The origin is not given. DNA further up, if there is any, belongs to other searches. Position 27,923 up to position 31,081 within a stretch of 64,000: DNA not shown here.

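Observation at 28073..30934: Unusual 953-aa fusion: di-heme cytochrome c peroxidase + FG-GAP/VCBS beta-propeller repeats + ASPIC/UnbV domain in one secreted lipoprotein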

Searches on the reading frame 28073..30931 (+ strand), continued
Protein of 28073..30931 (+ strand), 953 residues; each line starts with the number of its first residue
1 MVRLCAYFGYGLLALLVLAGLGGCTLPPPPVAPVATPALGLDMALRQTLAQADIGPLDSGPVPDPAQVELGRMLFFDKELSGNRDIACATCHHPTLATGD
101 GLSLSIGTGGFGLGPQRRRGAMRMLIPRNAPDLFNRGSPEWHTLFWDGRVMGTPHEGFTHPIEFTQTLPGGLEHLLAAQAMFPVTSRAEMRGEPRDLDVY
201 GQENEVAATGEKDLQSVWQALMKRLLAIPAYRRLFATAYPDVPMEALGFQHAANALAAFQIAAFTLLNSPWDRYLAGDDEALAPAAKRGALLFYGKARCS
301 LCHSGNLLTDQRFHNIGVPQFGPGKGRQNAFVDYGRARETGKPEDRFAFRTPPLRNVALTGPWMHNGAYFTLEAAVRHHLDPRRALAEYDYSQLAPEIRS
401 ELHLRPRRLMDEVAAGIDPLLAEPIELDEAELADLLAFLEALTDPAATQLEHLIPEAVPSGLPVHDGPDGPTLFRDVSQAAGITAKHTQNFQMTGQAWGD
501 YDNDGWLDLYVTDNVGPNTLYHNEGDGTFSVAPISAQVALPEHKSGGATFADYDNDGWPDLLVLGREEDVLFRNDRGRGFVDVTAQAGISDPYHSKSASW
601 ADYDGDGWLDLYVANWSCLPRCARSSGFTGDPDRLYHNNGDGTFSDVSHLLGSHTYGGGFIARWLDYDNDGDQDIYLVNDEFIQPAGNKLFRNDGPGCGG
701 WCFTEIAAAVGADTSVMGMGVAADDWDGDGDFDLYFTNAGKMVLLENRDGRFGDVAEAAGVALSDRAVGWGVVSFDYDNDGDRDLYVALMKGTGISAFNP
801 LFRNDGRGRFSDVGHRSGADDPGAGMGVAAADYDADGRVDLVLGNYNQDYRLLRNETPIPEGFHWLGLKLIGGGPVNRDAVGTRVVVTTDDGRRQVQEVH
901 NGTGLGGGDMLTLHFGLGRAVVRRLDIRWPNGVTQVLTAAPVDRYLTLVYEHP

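Call 19: find_related_loci(query=A2, collection=genome_contigs, flank=8000)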
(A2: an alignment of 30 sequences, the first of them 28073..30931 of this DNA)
Query A2 (953 aa) in genome_contigs; peptide patterns used: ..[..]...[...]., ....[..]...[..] (x = any residue, [..] = any of these).
599 stretches matched a pattern (row limit reached: there are more); 563 encode a relative of the query (tblastn E <= 1e-3); the best 80 are kept; 80 distinct loci.
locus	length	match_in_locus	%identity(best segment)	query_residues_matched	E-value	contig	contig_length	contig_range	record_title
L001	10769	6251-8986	89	42-953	0e+0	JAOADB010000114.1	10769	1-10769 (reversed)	MAG: Caldilineales bacterium isolate SKW222 NODE_111_length_10822_cov_3.049977, whole genome shotgun sequence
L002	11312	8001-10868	58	1-953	0e+0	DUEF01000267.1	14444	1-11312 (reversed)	MAG TPA_asm: Caldilineae bacterium isolate G439 Contig267, whole genome shotgun sequence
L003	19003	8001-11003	59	44-950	2e-172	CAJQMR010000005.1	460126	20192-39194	MAG: uncultured Anaerolineae bacterium isolate 10_20180412_Bin_Bin_103_1 genome assembly, contig: c_000009749918, whole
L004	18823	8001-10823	55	26-950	5e-157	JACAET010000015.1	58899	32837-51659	MAG: Chloroflexota bacterium isolate L.E.CH.8 k119_299533, whole genome shotgun sequence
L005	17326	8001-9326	57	14-466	2e-153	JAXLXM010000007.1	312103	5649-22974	MAG: Candidatus Binatia bacterium isolate STL-DESB1 C1.37.fa-7, whole genome shotgun sequence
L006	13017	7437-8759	57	28-468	2e-144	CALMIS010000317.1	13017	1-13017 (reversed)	MAG TPA_asm: uncultured Chloroflexi bacterium isolate SRR2107183_bin.79_CONCOCT_v1.1_MAG genome assembly, contig: ERZ794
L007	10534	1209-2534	53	13-466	1e-138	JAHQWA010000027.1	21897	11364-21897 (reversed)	MAG: Saprospiraceae bacterium isolate MAG.096 Posi_096-P4639, whole genome shotgun sequence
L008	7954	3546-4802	55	45-464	4e-134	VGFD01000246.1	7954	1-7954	MAG: Armatimonadetes bacterium isolate M_DeepCast_50m_m2_086 M_DeepCast_50m_m2_086_Ga0194121_10016706, whole genome shot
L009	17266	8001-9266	56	41-466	9e-131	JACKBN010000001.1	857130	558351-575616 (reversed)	MAG: Ardenticatenaceae bacterium isolate HK-STAS-CHLO-22 HK-STAS-CHLO-22_1, whole genome shotgun sequence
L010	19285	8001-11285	47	471-951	6e-130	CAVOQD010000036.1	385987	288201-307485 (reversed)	MAG: uncultured Chloroflexia bacterium isolate MFD09964.bin.1.142 genome assembly, contig: contig_8901, whole genome sho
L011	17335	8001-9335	53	7-466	2e-129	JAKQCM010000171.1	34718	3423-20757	MAG: Chloroflexota bacterium isolate USCA_metabat.78 k141_777679, whole genome shotgun sequence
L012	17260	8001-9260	54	41-464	3e-127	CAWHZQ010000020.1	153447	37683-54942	MAG: uncultured Gemmatimonadales bacterium isolate MFD08821.bin.2.30 genome assembly, contig: contig_66010, whole genome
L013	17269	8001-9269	54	41-468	5e-126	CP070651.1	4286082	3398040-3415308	MAG: Trueperaceae bacterium isolate bin86 chromosome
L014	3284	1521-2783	50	37-464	2e-130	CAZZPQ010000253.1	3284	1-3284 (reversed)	MAG TPA_asm: uncultured bacterium isolate SRP072547_co1_391 genome assembly, contig: NODE_72651_length_3284_cov_29.29668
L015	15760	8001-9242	56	41-464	2e-124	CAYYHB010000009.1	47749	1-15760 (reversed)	MAG TPA_asm: uncultured Burkholderiales bacterium isolate SRP329715_co1_347 genome assembly, contig: NODE_886_length_477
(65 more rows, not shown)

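Call 33: predict_structure(alignment_id=A3)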
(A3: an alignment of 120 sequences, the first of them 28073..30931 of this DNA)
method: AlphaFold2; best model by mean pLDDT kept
length: 953 residues; sequences in the alignment: 120
mean_pLDDT: 80.8   pTM: 0.79
mean pLDDT of the five models: 80.8, 79.8, 79.2, 78.8, 76.8
residues with pLDDT >= 90: 448; 70-90: 259; 50-70: 150; < 50: 96
segments of 3 or more residues with pLDDT < 50: 1-3, 23-35, 84-132, 140-152, 323-328, 363-365
pLDDT, mean of each block of 10 residues (from residue 1): 60 72 45 60 94 82 91 80 48 40 34 36 41 52 46 49 66 75 60 61 70 80 89 96 94 87 79 92 96 91 74 76 49 65 77 59 55 84 89 67 75 89 92 92 75 80 66 90 75 86 97 88 97 97 92 97 93 97 96 91 96 78 59 95 96 82 94 92 78 87 95 88 96 94 96 97 91 96 94 71 97 86 78 96 82 93 97 96 97 96 83 97 97 94 96 62
secondary structure, 60 per line:
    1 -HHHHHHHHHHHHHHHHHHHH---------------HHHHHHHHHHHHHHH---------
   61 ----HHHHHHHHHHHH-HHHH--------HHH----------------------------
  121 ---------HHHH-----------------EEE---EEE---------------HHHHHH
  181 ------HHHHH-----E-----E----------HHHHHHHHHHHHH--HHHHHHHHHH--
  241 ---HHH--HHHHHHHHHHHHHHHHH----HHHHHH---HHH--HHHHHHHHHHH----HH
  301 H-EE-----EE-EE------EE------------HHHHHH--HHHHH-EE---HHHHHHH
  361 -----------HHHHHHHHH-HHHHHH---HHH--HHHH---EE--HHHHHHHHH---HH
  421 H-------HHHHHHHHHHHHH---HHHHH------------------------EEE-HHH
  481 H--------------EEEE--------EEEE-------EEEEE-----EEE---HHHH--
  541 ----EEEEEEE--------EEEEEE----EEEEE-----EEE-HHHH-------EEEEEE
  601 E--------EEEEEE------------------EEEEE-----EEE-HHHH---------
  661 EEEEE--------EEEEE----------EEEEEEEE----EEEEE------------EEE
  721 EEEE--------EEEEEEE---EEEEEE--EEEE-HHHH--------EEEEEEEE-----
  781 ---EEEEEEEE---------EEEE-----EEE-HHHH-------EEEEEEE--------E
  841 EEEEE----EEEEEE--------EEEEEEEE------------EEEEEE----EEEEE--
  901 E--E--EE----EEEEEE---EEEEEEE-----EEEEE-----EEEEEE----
elements in order (helices of 4 or more, strands of 3 or more residues): H2-21 H37-51 H65-76 H78-81 H130-133 E151-153 E157-159 H175-180 H187-191 H214-226 H229-238 H249-265 H270-275 H284-294 H335-340 H343-347 H354-360 H372-380 H382-387 H396-399 H407-415 H429-441 H445-449 E474-476 H478-481 E496-499 E508-511 E519-523 E529-531 H535-538 E545-551 E560-565 E570-574 E580-582 H584-587 E595-601 E610-615 E634-638 E644-646 H648-651 E661-665 E674-678 E689-696 E701-705 E718-724 E733-739 E743-748 E751-754 H756-759 E768-775 E784-791 E801-804 E810-812 H814-817 E825-831 E840-845 E850-855 E864-871 E884-889 E894-898 E913-918 E922-928 E934-938 E944-949
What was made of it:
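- pTM 0.79 for the full-length model suggests a defined arrangement of the two modules (call 33).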

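Call 37: fold_search(model_id=the predicted structure, library=pdb)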
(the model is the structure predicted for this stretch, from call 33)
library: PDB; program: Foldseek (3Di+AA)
matches with E <= 10: 1045; with E <= 0.001: 402
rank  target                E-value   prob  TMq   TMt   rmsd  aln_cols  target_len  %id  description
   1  9etn_A                6.6e-30  1.00  0.44  0.74   3.6       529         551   22  Crystal structure of murine CRTAC1 (released 2024-07-31)
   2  3o5c_A                3.2e-10  1.00  0.22  0.61   8.6       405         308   25  Cytochrome c Peroxidase BccP of Shewanella oneidensis (released 2011-08-03)
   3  4aam                  5.0e-10  1.00  0.25  0.64   6.0       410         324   27  MacA wild-type mixed-valence (released 2012-10-17)
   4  3o5c_B                1.2e-09  1.00  0.22  0.61   8.7       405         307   25  Cytochrome c Peroxidase BccP of Shewanella oneidensis (released 2011-08-03)
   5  2c1v_A                1.3e-09  1.00  0.25  0.62   6.4       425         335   26  CRYSTAL STRUCTURE OF THE DI-HAEM CYTOCHROME C PEROXIDASE FROM PARACOCCUS PANTOTROPHUS - Mixed VALENCE FORM (released 2006-01-13)
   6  6e1c_A                1.4e-09  1.00  0.26  0.63   7.1       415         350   27  Crystal structure of a MauG-like protein associated with microbial copper homeostasis (released 2019-07-17)
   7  3o5c_C                1.4e-09  1.00  0.23  0.63   8.7       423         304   25  Cytochrome c Peroxidase BccP of Shewanella oneidensis (released 2011-08-03)
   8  3orv_A                1.4e-09  1.00  0.25  0.57   7.9       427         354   25  Crystal Structure of the Y294H-MauG/pre-Methylamine Dehydrogenase Complex (released 2010-11-10)
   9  4tqm_A                1.5e-09  1.00  0.23  0.46   6.7       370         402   19  Structural basis of specific recognition of non-reducing terminal N-acetylglucosamine by an Agrocybe aegerita lection (released 2015-06-03)
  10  4aan                  1.7e-09  1.00  0.23  0.59  10.2       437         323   25  MacA wild-type fully reduced (released 2012-10-17)
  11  3rlm_A                1.9e-09  1.00  0.26  0.62   7.1       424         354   24  Structure of the W199F MauG/pre-Methylamine Dehydrogenase complex after treatment with hydrogen peroxide (released 2011-10-05)
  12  3rn0_B                3.0e-09  1.00  0.25  0.56   8.0       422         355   25  Crystal Structure of the W199K-MauG/pre-Methylamine Dehydrogenase Complex (released 2011-10-05)
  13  3rn1_A                3.8e-09  1.00  0.26  0.61   7.3       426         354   25  Crystal Structure of the W199E-MauG/pre-Methylamine Dehydrogenase Complex (released 2012-04-25)
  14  3sxt_B                4.4e-09  1.00  0.26  0.60   7.2       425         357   25  Crystal Structure of the Quinol Form of Methylamine Dehydrogenase in Complex with the Diferrous Form of MauG (released 2012-07-25)
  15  3rn0_A                4.4e-09  1.00  0.25  0.57   8.1       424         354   25  Crystal Structure of the W199K-MauG/pre-Methylamine Dehydrogenase Complex (released 2011-10-05)
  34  4a2m_D                2.1e-08  1.00  0.26  0.32  18.9       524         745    9  Structure of the periplasmic domain of the heparin and heparan sulphate sensing hybrid two component system BT4663 in  (released 2012-05-02)
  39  5mb4                  3.9e-08  1.00  0.24  0.49   6.3       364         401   17  Crystal Structure of the Psathyrella asperospora lectin PAL in complex with GlcNAc (released 2017-02-22)
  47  2bwm                  6.6e-08  1.00  0.24  0.49   6.2       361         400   17  1.8A CRYSTAL STRUCTURE OF of Psathyrella velutina LECTIN IN COMPLEX WITH METHYL 2-ACETAMIDO-1,2-DIDEOXY-1-SELENO-BETA-D- (released 2006-01-23)
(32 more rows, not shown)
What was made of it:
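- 28184..29470 (+): Di-haem bCCP/MauG-superfamily module (aa ~38-466). Call 37 (Foldseek).
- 28607..28639 (+): Distal-pocket triad Gln179 / Pro183 / Glu189 (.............). Spacing is Q, +4 P, +10 E, which matches MauG Gln103/Pro107/Glu113 (the MauG numbering is from established knowledge and from PDB mutant entry titles in call 37).
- Checked: Calls 33, 37: the AF2 model (pLDDT 80.8, pTM 0.79) shows seven four-stranded blades plus a C-terminal beta-sandwich.
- FG-GAP-type propellers that bind glycans are among the structural matches: fungal GlcNAc lectins 4tqm, 5mb4 and 2bwm, and the heparin sensor BT4663 4a2m (call 37).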

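Call 40: search_protein_representatives(protein=window:28073-30931:+)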
Query: 953 residues. Proteins with E-value up to 0.001 (for the whole library): 72071; up to 1e-10: 40346; up to 1e-30: 9785. The best 150 are listed.
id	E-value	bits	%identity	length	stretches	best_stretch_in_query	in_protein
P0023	0.0e+00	1350.7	66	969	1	29-939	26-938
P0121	0.0e+00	1259.2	43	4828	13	474-948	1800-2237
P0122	0.0e+00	1038.7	56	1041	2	464-950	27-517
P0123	4.1e-273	925.1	38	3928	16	474-949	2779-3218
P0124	7.2e-235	798.5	50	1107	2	471-951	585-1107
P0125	1.4e-232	791.0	43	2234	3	470-942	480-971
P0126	8.9e-231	785.0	42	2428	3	494-940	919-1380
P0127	2.1e-228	777.1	36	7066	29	497-846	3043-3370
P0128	2.6e-222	757.0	42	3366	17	494-617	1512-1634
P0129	1.3e-219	748.0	44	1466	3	494-948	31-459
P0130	2.0e-215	734.1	37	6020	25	494-695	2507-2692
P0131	6.7e-214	729.1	42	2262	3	473-940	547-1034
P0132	2.4e-197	674.3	43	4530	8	488-858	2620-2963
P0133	8.7e-195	665.9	41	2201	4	464-953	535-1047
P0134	9.2e-178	609.5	56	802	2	463-950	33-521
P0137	1.7e-173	595.3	48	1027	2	60-467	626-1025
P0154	2.1e-155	535.5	59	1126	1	39-465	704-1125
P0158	1.5e-148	512.8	42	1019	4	16-465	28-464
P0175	6.2e-138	477.6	56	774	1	39-468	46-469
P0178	8.5e-137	473.9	54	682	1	45-464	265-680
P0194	9.9e-132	457.1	49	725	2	41-466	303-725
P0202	9.6e-128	443.9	53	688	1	27-464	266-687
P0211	9.9e-125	433.9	39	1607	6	47-447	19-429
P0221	9.0e-123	427.5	54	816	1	9-389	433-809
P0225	2.8e-121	422.5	51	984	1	39-464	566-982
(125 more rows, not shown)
